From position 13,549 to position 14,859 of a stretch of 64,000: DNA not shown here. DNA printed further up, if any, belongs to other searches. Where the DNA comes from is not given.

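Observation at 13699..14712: Single opposite-strand gene encoding a HAD-like nucleotidase-type domain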

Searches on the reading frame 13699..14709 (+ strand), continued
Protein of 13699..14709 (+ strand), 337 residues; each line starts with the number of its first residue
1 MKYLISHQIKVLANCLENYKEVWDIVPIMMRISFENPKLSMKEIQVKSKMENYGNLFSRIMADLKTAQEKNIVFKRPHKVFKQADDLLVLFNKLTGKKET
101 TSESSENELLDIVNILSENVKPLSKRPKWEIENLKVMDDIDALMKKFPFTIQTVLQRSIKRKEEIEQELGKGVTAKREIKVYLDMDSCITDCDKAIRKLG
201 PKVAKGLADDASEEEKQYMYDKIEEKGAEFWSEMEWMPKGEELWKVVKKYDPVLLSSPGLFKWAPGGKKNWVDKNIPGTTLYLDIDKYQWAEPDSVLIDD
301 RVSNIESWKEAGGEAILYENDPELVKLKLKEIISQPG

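Call 19: find_homologous_proteins(query=A1, max_evalue=0.001)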
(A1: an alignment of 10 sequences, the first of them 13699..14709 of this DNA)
Query A1 (10 sequences) (337 aa, profile of the alignment): 168 proteins with E <= 0.001 among 8000 candidates; the best 120 are listed.
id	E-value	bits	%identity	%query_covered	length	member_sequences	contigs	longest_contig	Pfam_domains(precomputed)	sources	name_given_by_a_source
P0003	5.7e-163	560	59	100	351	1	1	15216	-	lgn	-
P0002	8.0e-162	557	61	99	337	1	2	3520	-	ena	-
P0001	8.7e-160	550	100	100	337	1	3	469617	-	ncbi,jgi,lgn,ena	-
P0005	8.7e-158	543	52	100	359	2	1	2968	-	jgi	-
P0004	6.5e-156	537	55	100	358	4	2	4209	-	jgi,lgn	-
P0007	1.0e-138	481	45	100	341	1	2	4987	-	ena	-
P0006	2.2e-135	470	52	88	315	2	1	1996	-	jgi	jgi:hypothetical protein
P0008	3.0e-105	371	64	47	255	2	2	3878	-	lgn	-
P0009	3.8e-103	364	60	45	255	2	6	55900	-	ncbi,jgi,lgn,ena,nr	ncbi:hypothetical protein DRN73_06985 [Candidatus Pacearchaeota archaeon]|nr:MAG: hypothetical prote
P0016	1.6e-92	329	71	50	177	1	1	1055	-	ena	-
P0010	4.7e-86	307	57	47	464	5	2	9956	PF13392.13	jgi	-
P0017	6.1e-81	291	54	50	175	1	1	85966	-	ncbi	-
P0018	6.6e-65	238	54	46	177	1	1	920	PF06941.18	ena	-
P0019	2.0e-59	220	50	41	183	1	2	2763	-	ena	-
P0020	6.2e-58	215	52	47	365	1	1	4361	-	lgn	-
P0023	7.6e-40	156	41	47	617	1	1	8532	PF06941.18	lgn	-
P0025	9.0e-37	145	42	47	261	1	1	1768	PF06941.18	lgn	-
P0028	1.5e-34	138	38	46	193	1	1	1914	PF06941.18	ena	-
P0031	6.8e-31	126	36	46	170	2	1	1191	PF06941.18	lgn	-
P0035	1.7e-22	98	31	46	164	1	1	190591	PF06941.18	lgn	-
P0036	2.3e-21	95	36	45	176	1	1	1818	PF06941.18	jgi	-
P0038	2.3e-17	82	33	45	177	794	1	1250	PF06941.18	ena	-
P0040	4.5e-17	81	35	45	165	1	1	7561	PF06941.18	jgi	jgi:5'(3')-deoxyribonucleotidase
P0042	3.2e-16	78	36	43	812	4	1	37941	PF01909.30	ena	-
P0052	3.7e-13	68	40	30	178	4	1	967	PF06941.18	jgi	jgi:5'(3')-deoxyribonucleotidase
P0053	9.0e-13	67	28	47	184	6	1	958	PF06941.18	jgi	-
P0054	1.8e-12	66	29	42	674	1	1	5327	PF06941.18,PF18823.7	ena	-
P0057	2.5e-11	62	32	44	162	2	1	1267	PF06941.18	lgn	-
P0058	5.2e-11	61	32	43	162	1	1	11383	PF06941.18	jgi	jgi:5'(3')-deoxyribonucleotidase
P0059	7.9e-11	60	30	43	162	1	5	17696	PF06941.18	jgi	jgi:5'(3')-deoxyribonucleotidase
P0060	9.4e-11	60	30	42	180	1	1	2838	PF06941.18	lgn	-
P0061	9.5e-11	60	29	44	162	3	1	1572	PF06941.18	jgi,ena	-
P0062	1.2e-10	60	31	46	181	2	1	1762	PF06941.18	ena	-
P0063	1.5e-10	59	30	44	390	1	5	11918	PF01467.33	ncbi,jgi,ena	-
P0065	1.6e-10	59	32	44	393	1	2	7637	PF06941.18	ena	-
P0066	1.7e-10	59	31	44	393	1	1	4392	PF06941.18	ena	-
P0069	2.0e-10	59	31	41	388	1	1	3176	PF06941.18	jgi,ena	-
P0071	2.3e-10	59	34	49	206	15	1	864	PF06941.18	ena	-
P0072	2.6e-10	58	30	42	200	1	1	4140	PF06941.18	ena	-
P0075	9.9e-10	57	29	47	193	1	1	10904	PF06941.18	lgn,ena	-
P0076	1.1e-9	56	26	41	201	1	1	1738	PF06941.18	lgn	-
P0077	1.2e-9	56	25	42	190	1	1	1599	PF06941.18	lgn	-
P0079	1.4e-9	56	30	44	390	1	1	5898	PF06941.18,PF01467.33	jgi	jgi:hypothetical protein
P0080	1.8e-9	56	30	42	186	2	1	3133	PF06941.18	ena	-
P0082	2.7e-9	55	30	44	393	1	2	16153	PF06941.18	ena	-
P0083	4.5e-9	54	32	41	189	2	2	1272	PF06941.18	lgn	-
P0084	5.1e-9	54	26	45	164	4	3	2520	PF06941.18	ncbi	-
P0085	5.4e-9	54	43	22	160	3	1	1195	PF06941.18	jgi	-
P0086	5.6e-9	54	30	44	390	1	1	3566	PF06941.18,PF01467.33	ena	-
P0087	6.5e-9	54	27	50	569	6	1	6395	PF06941.18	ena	-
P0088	8.6e-9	53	43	21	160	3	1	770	PF06941.18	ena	-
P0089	1.4e-8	53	30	44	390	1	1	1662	PF06941.18,PF01467.33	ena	-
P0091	1.5e-8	53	28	45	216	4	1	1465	PF06941.18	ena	-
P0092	1.6e-8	53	31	28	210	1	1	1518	PF06941.18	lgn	-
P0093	1.7e-8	53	37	22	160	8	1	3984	PF06941.18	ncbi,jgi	jgi:5'(3')-deoxyribonucleotidase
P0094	1.8e-8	52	28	43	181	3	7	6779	PF06941.18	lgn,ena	-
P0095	2.2e-8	52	38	18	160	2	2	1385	PF06941.18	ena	-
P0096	2.4e-8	52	41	21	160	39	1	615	PF06941.18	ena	-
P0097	2.8e-8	52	29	44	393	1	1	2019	PF06941.18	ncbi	-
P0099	3.6e-8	51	30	48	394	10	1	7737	PF06941.18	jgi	-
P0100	4.1e-8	51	28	45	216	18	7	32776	PF06941.18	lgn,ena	-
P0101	4.1e-8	51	28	41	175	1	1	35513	PF06941.18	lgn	-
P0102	4.2e-8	51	30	49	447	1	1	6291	PF06941.18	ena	-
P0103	6.9e-8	50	31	42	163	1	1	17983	PF06941.18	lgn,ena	-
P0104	7.5e-8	50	32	42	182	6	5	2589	PF06941.18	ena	-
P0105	8.2e-8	50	39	22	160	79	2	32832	PF06941.18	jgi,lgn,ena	-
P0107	8.9e-8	50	31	41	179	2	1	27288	PF06941.18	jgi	jgi:5'(3')-deoxyribonucleotidase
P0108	9.4e-8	50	36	21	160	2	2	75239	PF06941.18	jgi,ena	-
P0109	9.4e-8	50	29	42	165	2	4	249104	PF06941.18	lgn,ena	-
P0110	9.7e-8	50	29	40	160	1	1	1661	PF06941.18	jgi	jgi:hypothetical protein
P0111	1.1e-7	50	27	41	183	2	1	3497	PF06941.18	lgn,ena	-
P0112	1.2e-7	50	30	48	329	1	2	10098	PF06941.18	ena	-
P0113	1.2e-7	50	28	48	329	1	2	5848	PF06941.18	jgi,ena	-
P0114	1.6e-7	49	37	18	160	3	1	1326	PF06941.18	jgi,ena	-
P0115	1.6e-7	49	28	48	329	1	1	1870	PF06941.18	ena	-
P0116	1.7e-7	49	29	26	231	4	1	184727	PF06941.18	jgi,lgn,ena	-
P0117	2.0e-7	49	30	44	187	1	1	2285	PF06941.18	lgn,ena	-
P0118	2.1e-7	49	29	49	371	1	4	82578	PF06941.18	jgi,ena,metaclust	metaclust:\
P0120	2.9e-7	48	31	42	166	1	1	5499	PF06941.18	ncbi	-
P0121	5.0e-7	48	26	53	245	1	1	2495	PF06941.18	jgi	jgi:hypothetical protein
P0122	5.7e-7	47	30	46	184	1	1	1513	PF06941.18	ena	-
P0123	6.0e-7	47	29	42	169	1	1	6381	PF06941.18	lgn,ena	-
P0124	6.3e-7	47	31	47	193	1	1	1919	PF06941.18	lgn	-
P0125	1.0e-6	47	37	18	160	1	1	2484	PF06941.18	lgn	-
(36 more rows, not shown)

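Call 22: search_solved_structures(query=A2, max_evalue=1, show_alignments=2)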
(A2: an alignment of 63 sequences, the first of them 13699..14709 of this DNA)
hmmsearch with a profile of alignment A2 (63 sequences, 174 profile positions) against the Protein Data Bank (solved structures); distinct sequences matched with E-value up to 1: 27.
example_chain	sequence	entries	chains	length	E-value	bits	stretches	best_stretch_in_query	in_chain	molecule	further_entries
4mum_A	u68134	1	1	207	9.9e-18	67.6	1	7-143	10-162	Mitochondrial 5' nucleotidase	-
1mh9_A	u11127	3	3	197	3.7e-16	62.5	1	7-134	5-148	deoxyribonucleotidase | 5(3)-deoxyribonucleotidase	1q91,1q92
4mwo_A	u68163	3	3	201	3.7e-16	62.5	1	7-134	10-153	5'(3')-deoxyribonucleotidase, mitochondrial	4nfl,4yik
4l6a_A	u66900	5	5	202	3.8e-16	62.5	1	7-134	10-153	5'(3')-deoxyribonucleotidase, mitochondrial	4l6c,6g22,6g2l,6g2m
3bwv_A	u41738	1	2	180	4.7e-16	62.2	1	7-155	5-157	Putative 5'(3')-deoxyribonucleotidase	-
3u13_A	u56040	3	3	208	1.7e-15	60.4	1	6-134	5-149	artificial protein OR51 | DE NOVO DESIGNED CYSTEINE ESTERASE ECH13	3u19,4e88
1z4i_A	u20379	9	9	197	9.9e-15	57.9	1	7-134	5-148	5'(3')-deoxyribonucleotidase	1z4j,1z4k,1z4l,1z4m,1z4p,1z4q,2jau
4l57_A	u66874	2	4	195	1.9e-13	53.7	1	4-133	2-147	5'(3')-deoxyribonucleotidase, cytosolic type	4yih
6g2n_A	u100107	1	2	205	3e-13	53.1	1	5-133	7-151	5'(3')-deoxyribonucleotidase, cytosolic type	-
2i7d_A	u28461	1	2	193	4.3e-13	52.6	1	7-133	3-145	5'(3')-deoxyribonucleotidase, cytosolic type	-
2jao_A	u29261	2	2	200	5e-13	52.4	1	1-136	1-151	5'(3')-DEOXYRIBONUCLEOTIDASE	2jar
8hvq_A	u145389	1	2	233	0.036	17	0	80-130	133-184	Cof-type HAD-IIB family hydrolase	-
1c05_A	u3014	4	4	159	0.074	16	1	119-166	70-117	RIBOSOMAL PROTEIN S4 DELTA 41 | PROTEIN (S4 RIBOSOMAL PROTEIN) | S4 RIBOSOMAL PROTEIN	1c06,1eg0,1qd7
3kbb_A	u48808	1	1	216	0.095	15.6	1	9-91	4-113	Phosphorylated carbohydrates phosphatase TM_1254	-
5uft_A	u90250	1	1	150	0.21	14.5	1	6-54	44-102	Nitrogen-fixing NifU-like, N-terminal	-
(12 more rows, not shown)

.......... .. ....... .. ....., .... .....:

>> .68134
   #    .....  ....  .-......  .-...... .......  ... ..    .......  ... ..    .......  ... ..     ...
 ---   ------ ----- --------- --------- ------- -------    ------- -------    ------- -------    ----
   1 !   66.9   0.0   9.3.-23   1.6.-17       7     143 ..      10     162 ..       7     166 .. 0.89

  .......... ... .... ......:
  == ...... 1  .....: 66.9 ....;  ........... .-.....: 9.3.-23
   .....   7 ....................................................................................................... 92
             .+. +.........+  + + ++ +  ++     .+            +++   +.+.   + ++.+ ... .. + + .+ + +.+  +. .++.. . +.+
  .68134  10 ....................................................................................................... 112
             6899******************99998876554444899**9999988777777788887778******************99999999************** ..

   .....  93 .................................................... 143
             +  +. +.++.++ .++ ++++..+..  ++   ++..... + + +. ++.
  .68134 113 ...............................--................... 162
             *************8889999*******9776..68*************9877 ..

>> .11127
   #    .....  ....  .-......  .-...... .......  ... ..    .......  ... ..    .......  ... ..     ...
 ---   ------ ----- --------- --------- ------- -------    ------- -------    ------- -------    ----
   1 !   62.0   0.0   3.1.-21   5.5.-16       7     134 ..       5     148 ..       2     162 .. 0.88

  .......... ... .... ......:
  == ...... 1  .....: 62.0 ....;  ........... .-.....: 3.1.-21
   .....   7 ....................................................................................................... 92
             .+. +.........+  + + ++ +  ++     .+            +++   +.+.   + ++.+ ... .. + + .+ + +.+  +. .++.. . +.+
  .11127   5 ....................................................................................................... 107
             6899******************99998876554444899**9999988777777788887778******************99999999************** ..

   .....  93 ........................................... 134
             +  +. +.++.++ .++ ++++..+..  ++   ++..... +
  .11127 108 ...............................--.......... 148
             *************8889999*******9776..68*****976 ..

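Call 24: search_solved_structures(query=A1, max_evalue=1, show_alignments=1)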
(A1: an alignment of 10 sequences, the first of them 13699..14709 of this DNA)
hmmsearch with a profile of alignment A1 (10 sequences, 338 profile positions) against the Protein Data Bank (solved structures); distinct sequences matched with E-value up to 1: 42.
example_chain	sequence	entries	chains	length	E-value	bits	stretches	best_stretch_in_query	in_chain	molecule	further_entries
9ugr_A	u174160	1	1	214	0.00014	24.7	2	77-168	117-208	Syn-F4-Link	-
6v47_B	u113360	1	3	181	0.039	16.7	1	125-218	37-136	Hemagglutinin HA2 chain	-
3m6s_B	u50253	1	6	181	0.054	16.2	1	128-214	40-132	Hemagglutinin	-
4jtv_B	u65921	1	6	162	0.056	16.2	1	128-214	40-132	Hemagglutinin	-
4ju0_B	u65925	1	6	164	0.058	16.1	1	128-214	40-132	Hemagglutinin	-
4jtx_B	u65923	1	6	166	0.059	16.1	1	128-214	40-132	Hemagglutinin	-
8h7c_A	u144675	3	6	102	0.064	16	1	78-168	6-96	De novo ferric enterobactin esterase Syn-F4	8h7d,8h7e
3ztn_B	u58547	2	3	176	0.066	15.9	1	128-214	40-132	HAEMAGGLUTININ | Hemagglutinin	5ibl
3lzg_B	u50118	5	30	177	0.067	15.9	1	128-214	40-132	Hemagglutinin, HA2 SUBUNIT | Hemagglutinin HA2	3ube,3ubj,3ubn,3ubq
3al4_B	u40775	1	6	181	0.071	15.8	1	128-214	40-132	Hemagglutinin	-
4eda_B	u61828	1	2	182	0.071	15.8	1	128-214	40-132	Hemagglutinin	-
5gjs_B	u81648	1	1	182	0.071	15.8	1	128-214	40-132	Hemagglutinin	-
9mtg_B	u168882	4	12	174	0.077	15.7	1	129-214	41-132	Hemagglutinin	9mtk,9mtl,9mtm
7x6o_B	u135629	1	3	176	0.08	15.7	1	129-214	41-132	Hemagglutinin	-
5gjt_B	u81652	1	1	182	0.086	15.6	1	129-214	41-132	Hemagglutinin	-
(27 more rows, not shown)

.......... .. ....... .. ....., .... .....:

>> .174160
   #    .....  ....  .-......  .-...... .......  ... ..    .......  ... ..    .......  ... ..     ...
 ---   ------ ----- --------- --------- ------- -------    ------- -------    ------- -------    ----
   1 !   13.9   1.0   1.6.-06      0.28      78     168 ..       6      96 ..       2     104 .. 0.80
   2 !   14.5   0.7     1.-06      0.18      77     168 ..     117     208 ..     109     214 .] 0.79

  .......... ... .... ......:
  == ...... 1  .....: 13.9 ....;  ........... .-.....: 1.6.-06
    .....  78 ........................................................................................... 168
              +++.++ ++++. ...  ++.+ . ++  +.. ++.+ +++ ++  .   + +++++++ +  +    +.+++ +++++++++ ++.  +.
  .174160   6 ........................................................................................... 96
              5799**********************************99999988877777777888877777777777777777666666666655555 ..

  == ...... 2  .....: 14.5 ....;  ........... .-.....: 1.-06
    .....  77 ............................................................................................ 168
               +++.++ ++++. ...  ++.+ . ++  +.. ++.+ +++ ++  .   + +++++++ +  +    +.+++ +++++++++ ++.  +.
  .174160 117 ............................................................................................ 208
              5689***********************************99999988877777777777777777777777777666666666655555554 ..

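Call 30: predict_structure(alignment_id=A2)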
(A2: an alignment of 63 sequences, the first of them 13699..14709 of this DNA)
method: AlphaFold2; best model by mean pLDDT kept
length: 337 residues; sequences in the alignment: 63
mean_pLDDT: 94.5   pTM: 0.69
mean pLDDT of the five models: 94.5, 94.4, 94.2, 94.1, 93.3
residues with pLDDT >= 90: 295; 70-90: 35; 50-70: 7; < 50: 0
segments of 3 or more residues with pLDDT < 50: none
pLDDT, mean of each block of 10 residues (from residue 1): 93 96 96 95 96 97 96 91 97 97 90 98 94 95 95 90 85 73 98 98 97 97 98 98 98 96 98 98 95 95 94 95 98 82
secondary structure, 60 per line:
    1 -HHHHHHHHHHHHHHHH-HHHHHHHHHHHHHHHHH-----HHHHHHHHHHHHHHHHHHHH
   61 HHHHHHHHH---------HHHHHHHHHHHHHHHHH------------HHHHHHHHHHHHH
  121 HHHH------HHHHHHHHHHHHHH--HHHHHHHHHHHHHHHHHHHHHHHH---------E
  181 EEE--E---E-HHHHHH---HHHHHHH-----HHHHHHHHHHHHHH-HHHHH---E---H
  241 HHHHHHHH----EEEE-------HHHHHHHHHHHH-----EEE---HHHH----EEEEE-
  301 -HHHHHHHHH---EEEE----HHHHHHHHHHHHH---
elements in order: H2-17 H19-35 H41-69 H79-95 H108-124 H131-144 H147-170 E180-183 H192-197 H201-207 H213-226 H228-232 H240-248 E253-256 H264-275 E281-283 H287-290 E295-299 H302-310 E314-317 H322-334
